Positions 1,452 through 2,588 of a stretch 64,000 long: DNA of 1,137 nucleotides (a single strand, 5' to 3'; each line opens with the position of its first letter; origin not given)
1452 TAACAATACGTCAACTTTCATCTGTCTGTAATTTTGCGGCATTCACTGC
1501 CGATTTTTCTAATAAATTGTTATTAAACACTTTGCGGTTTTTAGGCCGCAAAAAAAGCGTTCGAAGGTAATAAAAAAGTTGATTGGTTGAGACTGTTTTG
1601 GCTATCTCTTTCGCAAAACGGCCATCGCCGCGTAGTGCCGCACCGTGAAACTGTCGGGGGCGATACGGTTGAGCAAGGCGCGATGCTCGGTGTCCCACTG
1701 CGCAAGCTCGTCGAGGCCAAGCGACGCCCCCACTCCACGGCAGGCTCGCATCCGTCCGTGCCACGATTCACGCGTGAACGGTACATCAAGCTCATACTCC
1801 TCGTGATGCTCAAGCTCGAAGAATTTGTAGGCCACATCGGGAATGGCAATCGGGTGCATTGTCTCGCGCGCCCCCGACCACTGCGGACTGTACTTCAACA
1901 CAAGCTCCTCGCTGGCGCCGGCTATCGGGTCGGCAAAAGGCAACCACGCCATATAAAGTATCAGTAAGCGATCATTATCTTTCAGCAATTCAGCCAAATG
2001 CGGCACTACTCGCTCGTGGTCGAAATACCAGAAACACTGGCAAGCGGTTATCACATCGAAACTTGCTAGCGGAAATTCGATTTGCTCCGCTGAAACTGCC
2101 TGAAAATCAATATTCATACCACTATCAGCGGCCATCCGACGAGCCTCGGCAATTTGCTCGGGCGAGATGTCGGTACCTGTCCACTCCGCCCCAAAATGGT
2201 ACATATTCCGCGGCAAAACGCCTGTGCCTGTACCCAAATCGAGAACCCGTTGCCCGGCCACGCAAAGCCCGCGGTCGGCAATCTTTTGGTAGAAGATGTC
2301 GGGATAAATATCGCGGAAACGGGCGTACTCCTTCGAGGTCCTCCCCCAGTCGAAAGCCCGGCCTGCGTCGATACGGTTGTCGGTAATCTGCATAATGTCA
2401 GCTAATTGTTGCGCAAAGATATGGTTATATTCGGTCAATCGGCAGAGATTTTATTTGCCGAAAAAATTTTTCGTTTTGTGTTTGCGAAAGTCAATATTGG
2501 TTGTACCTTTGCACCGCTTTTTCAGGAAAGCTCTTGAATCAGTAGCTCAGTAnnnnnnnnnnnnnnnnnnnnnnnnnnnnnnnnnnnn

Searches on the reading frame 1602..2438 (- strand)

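Call 48: search_protein_families(library=pfam, proteins=[window:1602-2438:-], max_evalue=0.001)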
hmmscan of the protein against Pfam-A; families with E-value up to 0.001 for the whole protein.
window:1602-2438:- (278 aa): 8 families
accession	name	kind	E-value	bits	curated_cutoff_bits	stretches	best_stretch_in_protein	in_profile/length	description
PF13649.12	Methyltransf_25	-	2.7e-18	66.9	27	1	65-154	1-95/97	Methyltransferase domain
PF08241.18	Methyltransf_11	-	1.2e-15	58.3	21.2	1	66-159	1-94/95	Methyltransferase domain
PF13847.12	Methyltransf_31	-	4e-14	52.9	27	1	62-167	4-119/145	Methyltransferase domain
PF13489.12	Methyltransf_23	-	2.7e-12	47.2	27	1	53-163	16-119/164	Methyltransferase domain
PF08242.18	Methyltransf_12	-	1e-11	45.8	30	1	66-155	1-95/98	Methyltransferase domain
PF01209.24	Ubie_methyltran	-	8.3e-05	22.5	20.1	1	50-158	36-149/233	ubiE/COQ5 methyltransferase family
PF02353.26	CMAS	-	0.00025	20.9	27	1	61-145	62-146/273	Mycolic acid cyclopropane synthetase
PF06325.19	PrmA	-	0.00097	19.2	22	0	61-132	161-232/296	Ribosomal protein L11 methyltransferase (PrmA)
